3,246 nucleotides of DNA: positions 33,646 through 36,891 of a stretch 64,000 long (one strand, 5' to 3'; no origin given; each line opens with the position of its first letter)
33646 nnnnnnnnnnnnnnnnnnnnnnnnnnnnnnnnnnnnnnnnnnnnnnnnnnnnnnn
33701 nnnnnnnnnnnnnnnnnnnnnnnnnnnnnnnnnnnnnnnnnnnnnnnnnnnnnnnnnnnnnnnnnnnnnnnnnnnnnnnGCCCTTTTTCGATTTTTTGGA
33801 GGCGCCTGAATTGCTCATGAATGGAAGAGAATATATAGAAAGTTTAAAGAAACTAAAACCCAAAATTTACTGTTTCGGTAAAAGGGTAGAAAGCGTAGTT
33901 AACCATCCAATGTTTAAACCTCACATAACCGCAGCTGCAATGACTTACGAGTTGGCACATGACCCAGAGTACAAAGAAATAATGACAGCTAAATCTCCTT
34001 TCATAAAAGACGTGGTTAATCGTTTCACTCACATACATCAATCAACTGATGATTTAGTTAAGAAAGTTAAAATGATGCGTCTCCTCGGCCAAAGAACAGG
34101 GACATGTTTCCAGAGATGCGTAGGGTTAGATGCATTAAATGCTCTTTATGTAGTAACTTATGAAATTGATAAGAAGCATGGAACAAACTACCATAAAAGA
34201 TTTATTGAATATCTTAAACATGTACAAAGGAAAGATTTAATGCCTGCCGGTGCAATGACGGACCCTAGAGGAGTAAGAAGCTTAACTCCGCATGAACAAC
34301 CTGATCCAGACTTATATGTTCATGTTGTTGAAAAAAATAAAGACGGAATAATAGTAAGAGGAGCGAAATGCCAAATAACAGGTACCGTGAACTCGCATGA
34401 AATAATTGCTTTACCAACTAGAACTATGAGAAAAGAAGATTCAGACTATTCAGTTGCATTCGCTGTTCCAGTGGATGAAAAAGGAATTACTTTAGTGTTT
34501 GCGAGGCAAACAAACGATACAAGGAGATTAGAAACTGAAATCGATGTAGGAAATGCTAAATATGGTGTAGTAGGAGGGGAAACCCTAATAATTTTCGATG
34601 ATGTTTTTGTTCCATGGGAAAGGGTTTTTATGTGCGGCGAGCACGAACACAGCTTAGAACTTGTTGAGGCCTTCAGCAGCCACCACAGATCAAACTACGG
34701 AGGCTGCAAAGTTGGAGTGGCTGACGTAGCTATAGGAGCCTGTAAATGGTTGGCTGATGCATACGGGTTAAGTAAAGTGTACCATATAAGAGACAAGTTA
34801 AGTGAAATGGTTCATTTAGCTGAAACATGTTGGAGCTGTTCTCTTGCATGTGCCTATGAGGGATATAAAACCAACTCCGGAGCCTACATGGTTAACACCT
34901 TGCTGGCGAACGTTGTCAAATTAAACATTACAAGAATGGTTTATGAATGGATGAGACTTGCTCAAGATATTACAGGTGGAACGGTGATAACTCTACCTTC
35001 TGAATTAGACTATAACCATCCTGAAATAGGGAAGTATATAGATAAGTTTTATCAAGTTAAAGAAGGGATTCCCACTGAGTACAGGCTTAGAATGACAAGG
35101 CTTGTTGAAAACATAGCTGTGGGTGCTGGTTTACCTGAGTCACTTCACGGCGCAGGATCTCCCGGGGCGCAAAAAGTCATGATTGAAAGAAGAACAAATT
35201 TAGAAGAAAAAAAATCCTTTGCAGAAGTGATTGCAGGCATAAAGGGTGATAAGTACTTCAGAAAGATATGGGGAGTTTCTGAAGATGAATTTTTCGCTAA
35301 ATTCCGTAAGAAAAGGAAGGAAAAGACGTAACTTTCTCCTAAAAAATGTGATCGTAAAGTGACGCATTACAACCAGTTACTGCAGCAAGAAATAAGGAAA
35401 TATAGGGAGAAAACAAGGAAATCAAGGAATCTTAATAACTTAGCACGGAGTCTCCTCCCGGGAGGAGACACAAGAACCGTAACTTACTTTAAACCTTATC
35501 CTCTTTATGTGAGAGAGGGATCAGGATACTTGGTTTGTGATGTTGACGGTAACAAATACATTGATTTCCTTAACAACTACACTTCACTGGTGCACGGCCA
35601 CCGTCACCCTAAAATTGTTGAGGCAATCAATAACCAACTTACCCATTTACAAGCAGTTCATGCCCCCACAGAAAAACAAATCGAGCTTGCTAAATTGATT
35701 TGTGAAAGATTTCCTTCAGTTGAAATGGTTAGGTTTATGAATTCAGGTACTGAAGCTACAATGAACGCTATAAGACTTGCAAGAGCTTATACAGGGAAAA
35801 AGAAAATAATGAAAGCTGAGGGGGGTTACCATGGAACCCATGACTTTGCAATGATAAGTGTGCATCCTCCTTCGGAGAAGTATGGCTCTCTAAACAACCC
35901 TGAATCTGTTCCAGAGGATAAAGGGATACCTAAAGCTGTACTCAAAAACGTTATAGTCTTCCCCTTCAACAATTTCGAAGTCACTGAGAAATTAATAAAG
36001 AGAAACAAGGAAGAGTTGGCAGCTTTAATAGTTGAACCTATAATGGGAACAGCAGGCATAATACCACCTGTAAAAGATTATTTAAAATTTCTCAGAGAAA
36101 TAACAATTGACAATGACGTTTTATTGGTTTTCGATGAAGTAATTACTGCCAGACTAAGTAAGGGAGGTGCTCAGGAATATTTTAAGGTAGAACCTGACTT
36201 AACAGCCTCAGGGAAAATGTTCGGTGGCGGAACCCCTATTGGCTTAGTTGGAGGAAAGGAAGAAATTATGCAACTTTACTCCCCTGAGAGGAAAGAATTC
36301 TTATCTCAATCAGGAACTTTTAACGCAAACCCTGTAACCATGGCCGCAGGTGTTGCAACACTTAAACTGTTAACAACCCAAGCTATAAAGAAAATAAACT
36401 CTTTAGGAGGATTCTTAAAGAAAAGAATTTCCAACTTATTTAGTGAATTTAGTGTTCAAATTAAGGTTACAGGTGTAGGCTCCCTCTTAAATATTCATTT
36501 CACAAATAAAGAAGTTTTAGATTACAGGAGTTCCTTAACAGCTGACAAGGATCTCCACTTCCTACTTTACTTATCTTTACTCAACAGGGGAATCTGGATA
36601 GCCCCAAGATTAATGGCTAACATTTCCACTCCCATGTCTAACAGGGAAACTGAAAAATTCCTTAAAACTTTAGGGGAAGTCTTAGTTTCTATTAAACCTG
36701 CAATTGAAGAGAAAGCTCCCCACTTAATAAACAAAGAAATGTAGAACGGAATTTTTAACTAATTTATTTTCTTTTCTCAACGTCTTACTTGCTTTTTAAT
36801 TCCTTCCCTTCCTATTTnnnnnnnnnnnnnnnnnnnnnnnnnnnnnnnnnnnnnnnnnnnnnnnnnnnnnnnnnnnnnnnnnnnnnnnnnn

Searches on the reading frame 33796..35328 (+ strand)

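Call 39: search_protein_families(library=pfam, proteins=[window:33796-35328:+], max_evalue=0.00001)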
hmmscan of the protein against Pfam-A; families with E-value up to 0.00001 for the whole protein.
window:33796-35328:+ (511 aa): 2 families
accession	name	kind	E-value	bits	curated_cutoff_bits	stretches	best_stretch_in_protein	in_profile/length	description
PF11794.13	HpaB_N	-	7.8e-103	344.2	35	1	10-279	2-270/270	4-hydroxyphenylacetate 3-hydroxylase N terminal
PF03241.18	HpaB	-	4.7e-60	202.6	25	1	288-480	3-201/202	4-hydroxyphenylacetate 3-hydroxylase C terminal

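Call 73: search_protein_families(library=ncbifam, proteins=[window:33796-35328:+], max_evalue=1e-10)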
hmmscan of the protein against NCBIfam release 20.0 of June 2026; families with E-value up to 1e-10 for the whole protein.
window:33796-35328:+ (511 aa): 2 families
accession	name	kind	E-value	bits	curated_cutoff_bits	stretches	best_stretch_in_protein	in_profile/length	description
TIGR02309.1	HpaB-1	equivalog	1.1e-49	169.9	480.2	1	9-440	3-430/477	4-hydroxyphenylacetate 3-monooxygenase, oxygenase component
TIGR02310.1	HpaB-2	equivalog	3.7e-25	88.6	885.2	1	8-439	13-443/519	4-hydroxyphenylacetate 3-monooxygenase, oxygenase component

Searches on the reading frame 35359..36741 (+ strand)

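Call 39: search_protein_families(library=pfam, proteins=[window:35359-36741:+], max_evalue=0.00001)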
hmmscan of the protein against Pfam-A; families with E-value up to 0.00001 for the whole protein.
window:35359-36741:+ (461 aa): 1 family
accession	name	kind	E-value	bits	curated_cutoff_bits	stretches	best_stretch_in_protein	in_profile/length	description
PF00202.27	Aminotran_3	-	1.9e-69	234.7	30.5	1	47-397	9-358/403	Aminotransferase class-III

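Call 73: search_protein_families(library=ncbifam, proteins=[window:35359-36741:+], max_evalue=1e-10)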
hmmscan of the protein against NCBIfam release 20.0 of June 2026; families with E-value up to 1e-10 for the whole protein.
window:35359-36741:+ (461 aa): 68 families (the best 25 are shown)
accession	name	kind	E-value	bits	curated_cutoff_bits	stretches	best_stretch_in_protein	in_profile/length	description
TIGR00713.1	hemL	equivalog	3.8e-120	401.4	527.3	1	21-442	1-420/423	glutamate-1-semialdehyde 2,1-aminomutase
NF000818.0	PRK00062.1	subfamily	3.5e-114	381.8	398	1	19-442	3-424/429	glutamate-1-semialdehyde 2,1-aminomutase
NF041362.1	GntE_guanitoxin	equivalog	1.2e-95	320.6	525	1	18-413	4-402/426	guanitoxin biosynthesis PLP-dependent transaminase GntE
NF009055.0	PRK12389.1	equivalog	5.6e-95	318.5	637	1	47-418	35-399/431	glutamate-1-semialdehyde 2,1-aminomutase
NF001864.0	PRK00615.1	equivalog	7.2e-59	199.4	706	1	48-420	36-403/433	glutamate-1-semialdehyde aminotransferase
NF005453.0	PRK07046.1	subfamily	2e-56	191.5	425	1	4-444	12-450/453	transaminase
TIGR00707.1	argD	subfamily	4.8e-56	190.2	410.05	1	42-392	4-340/381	acetylornithine/succinylornithine family transaminase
NF004856.0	PRK06209.1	equivalog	9.2e-56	189.2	486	1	16-452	5-423/450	glutamate-1-semialdehyde 2,1-aminomutase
NF005993.0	PRK08117.1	subfamily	1.1e-55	189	574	1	49-385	27-371/433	aspartate aminotransferase family protein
NF004426.0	PRK05769.1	equivalog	4.3e-54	183.9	552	1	41-385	30-383/441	acetyl ornithine aminotransferase family protein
NF002874.0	PRK03244.1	equivalog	4.4e-49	167.3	457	1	48-388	26-348/399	acetylornithine transaminase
NF006228.0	PRK08360.1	equivalog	1.1e-46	159.4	608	1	46-381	22-364/443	aspartate aminotransferase family protein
TIGR01885.1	Orn_aminotrans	equivalog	1.3e-46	159.2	378.4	1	42-385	14-349/402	ornithine--oxo-acid transaminase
NF002797.0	PRK02936.1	equivalog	1.2e-45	155.9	496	1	44-391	8-336/385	acetylornithine transaminase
NF006368.0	PRK08593.1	equivalog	1.7e-45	155.5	570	1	44-389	23-377/448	aspartate aminotransferase family protein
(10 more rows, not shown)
